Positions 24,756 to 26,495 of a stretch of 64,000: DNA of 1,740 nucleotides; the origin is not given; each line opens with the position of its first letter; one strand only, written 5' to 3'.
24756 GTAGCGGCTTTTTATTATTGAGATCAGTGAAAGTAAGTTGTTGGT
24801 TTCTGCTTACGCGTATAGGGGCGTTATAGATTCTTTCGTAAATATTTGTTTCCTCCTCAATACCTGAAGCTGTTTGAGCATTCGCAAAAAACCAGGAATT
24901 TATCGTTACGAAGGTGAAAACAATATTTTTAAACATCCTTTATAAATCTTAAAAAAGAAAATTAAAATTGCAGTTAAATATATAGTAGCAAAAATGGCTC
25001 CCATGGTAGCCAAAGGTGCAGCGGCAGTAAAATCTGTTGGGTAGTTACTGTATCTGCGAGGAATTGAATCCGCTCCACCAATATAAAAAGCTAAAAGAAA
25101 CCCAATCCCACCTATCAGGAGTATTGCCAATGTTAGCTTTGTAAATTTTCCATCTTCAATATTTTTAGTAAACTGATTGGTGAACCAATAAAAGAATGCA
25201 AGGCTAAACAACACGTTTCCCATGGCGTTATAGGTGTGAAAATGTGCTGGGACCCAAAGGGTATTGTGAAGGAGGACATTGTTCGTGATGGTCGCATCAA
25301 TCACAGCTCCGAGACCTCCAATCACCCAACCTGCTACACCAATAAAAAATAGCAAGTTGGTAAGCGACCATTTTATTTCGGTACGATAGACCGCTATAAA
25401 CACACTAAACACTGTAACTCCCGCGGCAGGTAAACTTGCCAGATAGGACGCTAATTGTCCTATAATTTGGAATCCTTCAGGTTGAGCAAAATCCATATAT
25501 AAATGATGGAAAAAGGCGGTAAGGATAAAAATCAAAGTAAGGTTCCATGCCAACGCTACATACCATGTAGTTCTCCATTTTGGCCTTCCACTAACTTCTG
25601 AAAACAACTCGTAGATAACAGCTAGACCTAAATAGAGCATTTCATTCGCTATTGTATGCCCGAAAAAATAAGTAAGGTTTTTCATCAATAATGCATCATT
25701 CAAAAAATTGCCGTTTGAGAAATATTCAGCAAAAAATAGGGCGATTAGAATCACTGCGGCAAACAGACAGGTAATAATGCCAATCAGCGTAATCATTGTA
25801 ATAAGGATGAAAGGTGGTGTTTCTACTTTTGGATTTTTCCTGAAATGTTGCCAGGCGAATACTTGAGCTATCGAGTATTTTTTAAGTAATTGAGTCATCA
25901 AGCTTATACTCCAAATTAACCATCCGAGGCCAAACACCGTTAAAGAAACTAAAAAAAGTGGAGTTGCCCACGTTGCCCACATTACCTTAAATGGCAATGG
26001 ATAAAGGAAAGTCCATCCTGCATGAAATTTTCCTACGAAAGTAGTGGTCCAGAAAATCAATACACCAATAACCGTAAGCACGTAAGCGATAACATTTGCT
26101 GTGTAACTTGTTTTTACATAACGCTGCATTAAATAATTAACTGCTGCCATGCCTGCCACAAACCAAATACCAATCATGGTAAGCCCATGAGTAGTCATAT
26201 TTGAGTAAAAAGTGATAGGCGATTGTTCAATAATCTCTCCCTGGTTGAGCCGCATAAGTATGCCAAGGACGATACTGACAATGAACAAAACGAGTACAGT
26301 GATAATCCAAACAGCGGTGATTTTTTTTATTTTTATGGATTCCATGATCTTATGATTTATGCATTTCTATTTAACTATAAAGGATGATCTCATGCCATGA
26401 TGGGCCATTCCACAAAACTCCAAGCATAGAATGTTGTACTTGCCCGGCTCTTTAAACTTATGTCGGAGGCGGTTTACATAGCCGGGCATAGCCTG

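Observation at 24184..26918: Heme-copper 'oxidase' beside nosZ looks like an sNOR-type nitric-oxide reductase (CuA subunit II, subunit I, SenC)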

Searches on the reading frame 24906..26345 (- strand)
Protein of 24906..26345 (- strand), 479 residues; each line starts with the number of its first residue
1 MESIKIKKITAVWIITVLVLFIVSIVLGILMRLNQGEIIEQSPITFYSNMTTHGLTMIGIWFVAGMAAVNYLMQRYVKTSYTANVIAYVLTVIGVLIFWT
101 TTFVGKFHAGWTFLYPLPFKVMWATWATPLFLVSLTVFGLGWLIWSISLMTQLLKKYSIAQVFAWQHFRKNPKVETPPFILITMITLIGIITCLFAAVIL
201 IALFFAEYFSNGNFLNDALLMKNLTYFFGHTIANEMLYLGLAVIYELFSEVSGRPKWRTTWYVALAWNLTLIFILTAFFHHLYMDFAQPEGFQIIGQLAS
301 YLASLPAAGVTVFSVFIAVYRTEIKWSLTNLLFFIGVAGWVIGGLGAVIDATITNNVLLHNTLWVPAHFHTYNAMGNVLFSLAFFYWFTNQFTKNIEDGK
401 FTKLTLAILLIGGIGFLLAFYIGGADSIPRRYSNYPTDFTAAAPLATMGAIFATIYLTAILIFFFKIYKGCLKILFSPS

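Call 4: search_protein_families(library=pfam, proteins=[window:24906-26345:-], max_evalue=0.01)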
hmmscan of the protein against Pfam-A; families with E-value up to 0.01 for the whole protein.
window:24906-26345:- (479 aa): 1 family
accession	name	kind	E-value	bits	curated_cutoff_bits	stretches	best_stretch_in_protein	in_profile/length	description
PF00115.25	COX1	-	1.1e-55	189.7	34.8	1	8-454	1-435/436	Cytochrome C and Quinol oxidase polypeptide I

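Call 6: search_protein_families(library=ncbifam, proteins=[window:24906-26345:-], max_evalue=0.01)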
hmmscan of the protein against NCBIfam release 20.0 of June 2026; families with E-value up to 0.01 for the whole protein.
window:24906-26345:- (479 aa): 5 families
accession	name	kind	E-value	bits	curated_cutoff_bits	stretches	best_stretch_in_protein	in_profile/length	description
TIGR02891.1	CtaD_CoxA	equivalog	1e-28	100.3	670.75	1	5-468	6-466/504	cytochrome c oxidase subunit I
NF050116.1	cyt_aa3_Actin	exception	3.2e-18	65.9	880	1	3-470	5-469/522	aa3-type cytochrome oxidase subunit I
TIGR02843.1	CyoB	equivalog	4.5e-17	61.8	1020.35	1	3-469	50-517/646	cytochrome o ubiquinol oxidase subunit I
TIGR02882.1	QoxB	equivalog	6.6e-13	48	1015.5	1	3-458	47-504/643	cytochrome aa3 quinol oxidase subunit I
NF011592.0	PRK15017.1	equivalog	6.5e-11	41.7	1271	1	2-465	50-517/663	cytochrome o ubiquinol oxidase subunit I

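Call 10: find_homologous_proteins(query=window:24906-26345:-, max_evalue=1e-10)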
Query window:24906-26345:- (479 aa): 1700 proteins with E <= 1e-10 among 8000 candidates; the best 120 are listed.
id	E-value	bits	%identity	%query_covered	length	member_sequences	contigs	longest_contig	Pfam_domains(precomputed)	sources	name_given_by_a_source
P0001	0.0e+0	1050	100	100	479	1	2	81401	PF00115.26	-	-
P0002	5.4e-275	931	86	100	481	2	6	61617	PF00115.26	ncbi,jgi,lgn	-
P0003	4.2e-274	928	86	100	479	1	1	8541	PF00115.26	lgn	-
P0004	2.1e-272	922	85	100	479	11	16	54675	PF00115.26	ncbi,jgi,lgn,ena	-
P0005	2.7e-271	919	85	100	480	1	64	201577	PF00115.26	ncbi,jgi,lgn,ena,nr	ncbi:MAG TPA: cbb3-type cytochrome c oxidase subunit I [Cyclobacteriaceae bacterium]|nr:cbb3-type cy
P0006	1.6e-270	916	85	100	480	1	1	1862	PF00115.26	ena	-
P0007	1.7e-270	916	85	100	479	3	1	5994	PF00115.26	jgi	-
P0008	2.4e-270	916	85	100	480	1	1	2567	PF00115.26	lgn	-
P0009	2.7e-270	915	85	100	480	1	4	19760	PF00115.26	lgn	-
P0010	7.0e-269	911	84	100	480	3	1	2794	PF00115.26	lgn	-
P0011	3.7e-268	908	84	100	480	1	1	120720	PF00115.26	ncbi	ncbi:MAG TPA: cbb3-type cytochrome c oxidase subunit I [Lutibacter sp.]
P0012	7.1e-268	908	84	100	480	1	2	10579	PF00115.26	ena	-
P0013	1.2e-265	900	83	100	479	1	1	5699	PF00115.26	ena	-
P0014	1.6e-265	900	84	100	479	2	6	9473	PF00115.26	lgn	-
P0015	6.9e-265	898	84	100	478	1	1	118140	PF00115.26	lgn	-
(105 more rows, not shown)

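Call 11: search_solved_structures(query=window:24906-26345:-, max_evalue=0.001, show_alignments=2)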
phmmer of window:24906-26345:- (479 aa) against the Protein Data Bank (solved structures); distinct sequences matched with E-value up to 0.001: 55.
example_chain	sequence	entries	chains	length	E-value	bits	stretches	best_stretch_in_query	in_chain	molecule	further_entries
7o37_a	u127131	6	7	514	1.6e-17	67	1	100-470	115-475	Cytochrome c oxidase subunit 1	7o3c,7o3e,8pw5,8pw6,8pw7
7xma_B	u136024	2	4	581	2.3e-17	66.5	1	174-469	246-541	Cytochrome c oxidase subunit 2,Cytochrome c oxidase subunit 1 | CYTOCHROME C OXIDASE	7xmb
8d4t_N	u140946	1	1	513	3.1e-17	66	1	104-469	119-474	Cytochrome c oxidase subunit 1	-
1occ_A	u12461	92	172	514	3.1e-17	66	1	104-469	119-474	CYTOCHROME C OXIDASE | Cytochrome c oxidase polypeptide I | Cytochrome c oxidase subunit 1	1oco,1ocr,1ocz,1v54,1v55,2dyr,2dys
5j4z_BN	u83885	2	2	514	4.1e-17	65.6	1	104-469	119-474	Cytochrome c oxidase subunit 1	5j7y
8ugh_4A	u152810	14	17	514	5.4e-17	65.2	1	103-469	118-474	Cytochrome c oxidase subunit 1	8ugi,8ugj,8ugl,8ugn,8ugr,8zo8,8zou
5z62_A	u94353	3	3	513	7.5e-17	64.8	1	106-470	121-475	Cytochrome c oxidase subunit 1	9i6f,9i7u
6koc_A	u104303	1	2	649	2.4e-11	46.6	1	4-468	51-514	AA3-600 quinol oxidase subunit I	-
6kob_A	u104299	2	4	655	2.5e-11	46.6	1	4-468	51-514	AA3-600 quinol oxidase subunit I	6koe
6ymx_a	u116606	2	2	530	2.7e-11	46.4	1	69-468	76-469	Cytochrome c oxidase subunit 1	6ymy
6giq_a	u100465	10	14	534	2.8e-11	46.4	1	69-468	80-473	Cytochrome c oxidase subunit 1 | CYTOCHROME C OXIDASE SUBUNIT 1; SYNONYM: CYTOCHROME C OXIDASE POLYPEPTIDE I, COX1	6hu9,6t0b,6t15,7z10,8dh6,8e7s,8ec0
8c8q_A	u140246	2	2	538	4.7e-11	45.7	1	7-468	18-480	Cytochrome c oxidase subunit 1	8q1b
7jro_a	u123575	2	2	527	8.2e-10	41.6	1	90-459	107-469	COX1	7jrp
8ucj_a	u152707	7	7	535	1.5e-09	40.7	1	7-470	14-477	Cytochrome c oxidase subunit 1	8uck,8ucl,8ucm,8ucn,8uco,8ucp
4gp8_A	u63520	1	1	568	4.7e-09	39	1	6-470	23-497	Cytochrome c oxidase subunit 1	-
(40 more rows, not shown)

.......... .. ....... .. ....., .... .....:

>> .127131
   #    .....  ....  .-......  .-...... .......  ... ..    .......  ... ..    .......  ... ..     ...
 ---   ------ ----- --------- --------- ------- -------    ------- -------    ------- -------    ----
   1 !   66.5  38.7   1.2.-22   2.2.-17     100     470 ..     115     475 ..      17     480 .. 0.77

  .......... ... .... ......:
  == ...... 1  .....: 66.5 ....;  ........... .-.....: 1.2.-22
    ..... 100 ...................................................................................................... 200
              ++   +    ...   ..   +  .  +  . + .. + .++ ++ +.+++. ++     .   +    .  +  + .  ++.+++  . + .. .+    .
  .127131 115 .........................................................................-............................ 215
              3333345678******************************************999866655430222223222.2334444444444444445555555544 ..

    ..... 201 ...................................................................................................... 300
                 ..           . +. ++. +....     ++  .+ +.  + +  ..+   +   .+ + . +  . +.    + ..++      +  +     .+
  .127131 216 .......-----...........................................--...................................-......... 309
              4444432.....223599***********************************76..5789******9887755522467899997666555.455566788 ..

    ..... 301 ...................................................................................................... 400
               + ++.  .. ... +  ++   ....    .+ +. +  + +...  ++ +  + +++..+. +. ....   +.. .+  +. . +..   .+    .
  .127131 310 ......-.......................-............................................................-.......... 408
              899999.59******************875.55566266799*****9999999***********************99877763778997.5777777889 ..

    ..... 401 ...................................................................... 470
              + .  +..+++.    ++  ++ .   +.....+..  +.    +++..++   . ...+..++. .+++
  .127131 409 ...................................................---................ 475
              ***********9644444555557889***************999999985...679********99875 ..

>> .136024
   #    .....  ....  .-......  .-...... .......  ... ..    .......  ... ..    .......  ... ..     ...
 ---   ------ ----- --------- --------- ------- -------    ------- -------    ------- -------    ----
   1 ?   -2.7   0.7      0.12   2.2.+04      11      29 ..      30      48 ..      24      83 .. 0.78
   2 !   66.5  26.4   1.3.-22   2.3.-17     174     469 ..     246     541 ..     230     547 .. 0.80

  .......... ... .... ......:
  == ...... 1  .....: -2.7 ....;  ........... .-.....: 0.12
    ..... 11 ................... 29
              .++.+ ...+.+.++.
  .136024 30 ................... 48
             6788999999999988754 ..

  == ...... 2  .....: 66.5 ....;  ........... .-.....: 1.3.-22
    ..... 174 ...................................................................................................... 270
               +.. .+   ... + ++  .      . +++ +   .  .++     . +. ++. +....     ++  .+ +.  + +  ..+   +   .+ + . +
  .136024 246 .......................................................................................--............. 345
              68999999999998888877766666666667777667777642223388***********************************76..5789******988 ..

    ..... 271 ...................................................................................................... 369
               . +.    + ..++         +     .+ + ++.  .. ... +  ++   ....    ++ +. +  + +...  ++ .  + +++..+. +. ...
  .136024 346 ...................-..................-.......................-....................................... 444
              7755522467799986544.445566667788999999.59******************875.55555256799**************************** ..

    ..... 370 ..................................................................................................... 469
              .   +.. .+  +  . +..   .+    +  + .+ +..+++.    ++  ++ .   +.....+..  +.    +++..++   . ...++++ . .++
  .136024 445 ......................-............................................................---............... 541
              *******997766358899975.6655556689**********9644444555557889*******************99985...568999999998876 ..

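Call 22: search_protein_representatives(protein=window:24906-26345:-)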
Query: 479 residues. Proteins with E-value up to 0.001 (for the whole library): 590; up to 1e-10: 235; up to 1e-30: 74. The best 150 are listed.
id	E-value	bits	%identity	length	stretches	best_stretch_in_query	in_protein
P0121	9.3e-189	644.9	61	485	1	3-477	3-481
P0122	1.0e-123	430.4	45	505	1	6-474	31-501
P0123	8.2e-121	420.8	44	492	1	4-466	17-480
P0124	2.3e-106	373.2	42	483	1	6-462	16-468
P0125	1.1e-104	367.7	43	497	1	5-476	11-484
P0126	3.6e-103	362.7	55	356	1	93-425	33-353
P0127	6.8e-79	282.6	37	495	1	10-464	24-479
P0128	2.5e-78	280.7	36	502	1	7-459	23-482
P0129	7.5e-77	275.9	38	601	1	15-443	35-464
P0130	7.9e-77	275.8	35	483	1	7-464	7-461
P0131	1.8e-76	274.7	64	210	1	6-207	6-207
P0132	1.3e-74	268.5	35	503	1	5-435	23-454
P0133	2.8e-73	264.1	39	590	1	8-387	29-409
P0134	8.2e-73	262.6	35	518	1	7-467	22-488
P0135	4.5e-72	260.1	34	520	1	7-457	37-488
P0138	1.1e-70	255.5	35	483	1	5-469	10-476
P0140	2.3e-69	251.2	35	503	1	3-463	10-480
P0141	3.2e-69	250.7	32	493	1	9-470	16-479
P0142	7.4e-68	246.2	35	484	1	15-464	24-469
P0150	2.1e-58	215.1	34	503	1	6-467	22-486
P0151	8.6e-58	213.0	34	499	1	8-440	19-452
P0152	1.3e-57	212.4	32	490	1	14-464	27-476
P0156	1.3e-52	195.9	29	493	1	11-454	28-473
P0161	9.0e-49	183.3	30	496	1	6-437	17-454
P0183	2.6e-34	135.6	29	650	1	13-467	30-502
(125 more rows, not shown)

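Call 24: list_cluster_members(proteins=[P0121, P0122, P0123, P0124, P0125, P0127, P0128, P0130, P0134, P0138])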
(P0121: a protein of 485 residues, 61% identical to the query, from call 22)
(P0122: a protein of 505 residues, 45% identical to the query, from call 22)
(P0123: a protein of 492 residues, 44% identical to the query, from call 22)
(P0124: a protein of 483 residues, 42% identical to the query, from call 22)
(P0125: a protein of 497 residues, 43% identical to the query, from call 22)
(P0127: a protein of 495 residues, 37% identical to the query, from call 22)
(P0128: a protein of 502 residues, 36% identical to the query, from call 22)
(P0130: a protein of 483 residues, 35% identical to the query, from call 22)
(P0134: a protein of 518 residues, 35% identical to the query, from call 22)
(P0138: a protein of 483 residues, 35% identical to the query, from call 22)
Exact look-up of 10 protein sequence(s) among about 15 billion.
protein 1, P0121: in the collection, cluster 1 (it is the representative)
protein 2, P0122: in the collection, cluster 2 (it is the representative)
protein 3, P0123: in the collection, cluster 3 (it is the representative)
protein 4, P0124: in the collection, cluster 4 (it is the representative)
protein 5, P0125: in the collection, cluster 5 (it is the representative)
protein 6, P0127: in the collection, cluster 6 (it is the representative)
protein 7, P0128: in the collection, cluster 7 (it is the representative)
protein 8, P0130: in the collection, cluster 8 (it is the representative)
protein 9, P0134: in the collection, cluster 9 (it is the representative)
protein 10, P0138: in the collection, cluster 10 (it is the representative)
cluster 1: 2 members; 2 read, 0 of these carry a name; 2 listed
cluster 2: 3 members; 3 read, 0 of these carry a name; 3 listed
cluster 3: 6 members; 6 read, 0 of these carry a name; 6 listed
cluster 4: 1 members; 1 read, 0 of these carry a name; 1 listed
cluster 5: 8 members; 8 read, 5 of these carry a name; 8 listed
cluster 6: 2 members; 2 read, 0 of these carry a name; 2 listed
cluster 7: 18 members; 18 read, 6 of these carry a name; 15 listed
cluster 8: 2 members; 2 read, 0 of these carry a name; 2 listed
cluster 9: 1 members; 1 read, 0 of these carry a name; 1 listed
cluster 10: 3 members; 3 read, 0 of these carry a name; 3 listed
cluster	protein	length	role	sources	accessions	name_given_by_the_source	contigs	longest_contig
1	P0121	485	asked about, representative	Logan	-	-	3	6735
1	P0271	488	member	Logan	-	-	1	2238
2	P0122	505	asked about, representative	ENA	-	-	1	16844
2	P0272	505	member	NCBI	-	-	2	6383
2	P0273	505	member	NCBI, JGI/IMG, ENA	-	-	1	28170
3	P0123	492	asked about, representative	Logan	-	-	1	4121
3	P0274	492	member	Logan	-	-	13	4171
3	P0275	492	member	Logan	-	-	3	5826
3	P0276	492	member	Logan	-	-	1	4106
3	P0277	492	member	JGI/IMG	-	-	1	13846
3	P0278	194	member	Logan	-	-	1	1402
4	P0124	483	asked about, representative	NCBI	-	-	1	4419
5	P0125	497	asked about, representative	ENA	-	-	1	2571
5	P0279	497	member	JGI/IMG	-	cytochrome c oxidase subunit 1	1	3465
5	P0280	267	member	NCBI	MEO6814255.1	MAG: cbb3-type cytochrome c oxidase subunit I, partial [Ginsengibacter sp.]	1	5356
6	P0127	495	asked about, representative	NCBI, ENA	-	-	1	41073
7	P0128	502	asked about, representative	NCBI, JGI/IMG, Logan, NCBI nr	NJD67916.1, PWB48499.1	MAG: hypothetical protein C3F12_01680 [Candidatus Methylomirabilota bacterium] | cbb3-type cytochrome c oxidase subunit I [candidate division NC10 bacterium]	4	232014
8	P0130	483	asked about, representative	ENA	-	-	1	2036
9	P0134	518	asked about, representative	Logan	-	-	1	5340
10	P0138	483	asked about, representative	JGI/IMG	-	-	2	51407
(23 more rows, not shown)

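Call 25: list_cluster_members(proteins=[P0132, P0135, P0140, P0141, P0142, P0150, P0151, P0152, P0156, P0161])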
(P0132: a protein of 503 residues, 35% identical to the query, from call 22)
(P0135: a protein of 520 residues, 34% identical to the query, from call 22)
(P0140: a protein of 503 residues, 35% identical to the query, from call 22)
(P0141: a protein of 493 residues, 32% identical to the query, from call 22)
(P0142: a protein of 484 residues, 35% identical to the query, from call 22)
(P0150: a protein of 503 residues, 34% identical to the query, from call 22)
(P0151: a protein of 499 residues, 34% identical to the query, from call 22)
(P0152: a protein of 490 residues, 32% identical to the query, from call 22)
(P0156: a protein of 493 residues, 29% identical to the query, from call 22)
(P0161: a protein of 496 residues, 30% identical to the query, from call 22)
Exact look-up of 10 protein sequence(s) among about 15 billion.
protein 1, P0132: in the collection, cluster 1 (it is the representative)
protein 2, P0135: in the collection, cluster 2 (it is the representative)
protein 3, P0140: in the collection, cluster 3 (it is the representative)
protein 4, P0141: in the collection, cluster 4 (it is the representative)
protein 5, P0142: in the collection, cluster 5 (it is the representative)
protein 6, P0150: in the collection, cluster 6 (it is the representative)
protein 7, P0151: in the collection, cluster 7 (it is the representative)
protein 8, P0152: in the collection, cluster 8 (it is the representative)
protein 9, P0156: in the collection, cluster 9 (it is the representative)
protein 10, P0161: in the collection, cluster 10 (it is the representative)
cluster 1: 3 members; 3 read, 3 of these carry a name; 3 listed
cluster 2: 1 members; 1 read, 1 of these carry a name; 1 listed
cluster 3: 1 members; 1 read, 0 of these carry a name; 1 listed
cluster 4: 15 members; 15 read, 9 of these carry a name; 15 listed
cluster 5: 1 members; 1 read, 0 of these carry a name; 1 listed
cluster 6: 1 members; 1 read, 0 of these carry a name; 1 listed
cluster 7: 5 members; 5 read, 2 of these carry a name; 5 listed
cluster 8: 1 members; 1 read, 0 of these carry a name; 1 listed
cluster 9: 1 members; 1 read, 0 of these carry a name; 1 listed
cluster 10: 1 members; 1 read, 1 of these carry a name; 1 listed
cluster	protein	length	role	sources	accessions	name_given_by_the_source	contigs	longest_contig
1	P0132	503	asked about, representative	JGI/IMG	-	cytochrome c oxidase subunit I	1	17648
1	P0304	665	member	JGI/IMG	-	cytochrome c oxidase subunit 1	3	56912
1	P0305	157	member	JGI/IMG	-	heme/copper-type cytochrome/quinol oxidase subunit 3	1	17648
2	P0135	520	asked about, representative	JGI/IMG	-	cytochrome c oxidase subunit 1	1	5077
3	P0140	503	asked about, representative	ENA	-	-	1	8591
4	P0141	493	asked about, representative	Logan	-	-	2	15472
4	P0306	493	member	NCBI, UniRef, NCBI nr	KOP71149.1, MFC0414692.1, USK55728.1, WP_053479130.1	cbb3-type cytochrome c oxidase subunit I [Cytobacillus solani] | cbb3-type cytochrome c oxidase subunit I n=1 Tax=Cytobacillus solani TaxID=1637975 ...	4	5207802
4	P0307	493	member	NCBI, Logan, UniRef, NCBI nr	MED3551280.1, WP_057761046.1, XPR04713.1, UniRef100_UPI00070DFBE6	cbb3-type cytochrome c oxidase subunit I [Cytobacillus praedii] | cbb3-type cytochrome c oxidase subunit I n=1 Tax=Cytobacillus praedii TaxID=1742358 ...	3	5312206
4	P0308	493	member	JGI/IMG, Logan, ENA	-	cytochrome c oxidase subunit I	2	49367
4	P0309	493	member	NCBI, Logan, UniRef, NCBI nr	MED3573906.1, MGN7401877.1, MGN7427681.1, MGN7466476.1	cbb3-type cytochrome c oxidase subunit I [Cytobacillus praedii] | cbb3-type cytochrome c oxidase subunit I n=1 Tax=Cytobacillus praedii TaxID=1742358 ...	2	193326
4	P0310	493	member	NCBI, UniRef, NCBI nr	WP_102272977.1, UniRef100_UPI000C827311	cbb3-type cytochrome c oxidase subunit I [Cytobacillus massiliigabonensis] | cbb3-type cytochrome c oxidase subunit I n=1 Tax=Cytobacillus massiliigabonensis ...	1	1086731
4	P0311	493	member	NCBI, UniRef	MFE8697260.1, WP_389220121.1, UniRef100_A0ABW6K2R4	cbb3-type cytochrome c oxidase subunit I [Cytobacillus sp. FJAT-53684] | Cbb3-type cytochrome c oxidase subunit I n=1 Tax=Cytobacillus mangrovibacter ...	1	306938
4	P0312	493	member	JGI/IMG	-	cytochrome c oxidase subunit 1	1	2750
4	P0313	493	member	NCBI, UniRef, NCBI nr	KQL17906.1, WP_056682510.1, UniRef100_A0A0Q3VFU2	cbb3-type cytochrome c oxidase subunit I [Cytobacillus solani] | Cytochrome C oxidase subunit I n=1 Tax=Cytobacillus solani TaxID=1637975 ...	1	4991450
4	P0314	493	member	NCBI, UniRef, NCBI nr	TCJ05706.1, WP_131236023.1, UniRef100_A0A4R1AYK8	cbb3-type cytochrome c oxidase subunit I [Cytobacillus praedii] | Cytochrome C oxidase subunit I n=1 Tax=Cytobacillus praedii TaxID=1742358 ...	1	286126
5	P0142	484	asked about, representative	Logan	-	-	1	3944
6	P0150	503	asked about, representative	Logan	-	-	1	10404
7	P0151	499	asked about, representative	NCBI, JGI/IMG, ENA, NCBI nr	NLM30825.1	MAG: cbb3-type cytochrome c oxidase subunit I [Methanomicrobiales archaeon] | cbb3-type cytochrome c oxidase subunit I [Methanomicrobiales archaeon]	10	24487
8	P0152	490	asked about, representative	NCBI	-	-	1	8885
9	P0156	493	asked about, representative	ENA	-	-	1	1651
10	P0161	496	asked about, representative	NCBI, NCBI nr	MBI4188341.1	MAG: cbb3-type cytochrome c oxidase subunit I [Chloroflexi bacterium] | cbb3-type cytochrome c oxidase subunit I [Chloroflexota bacterium]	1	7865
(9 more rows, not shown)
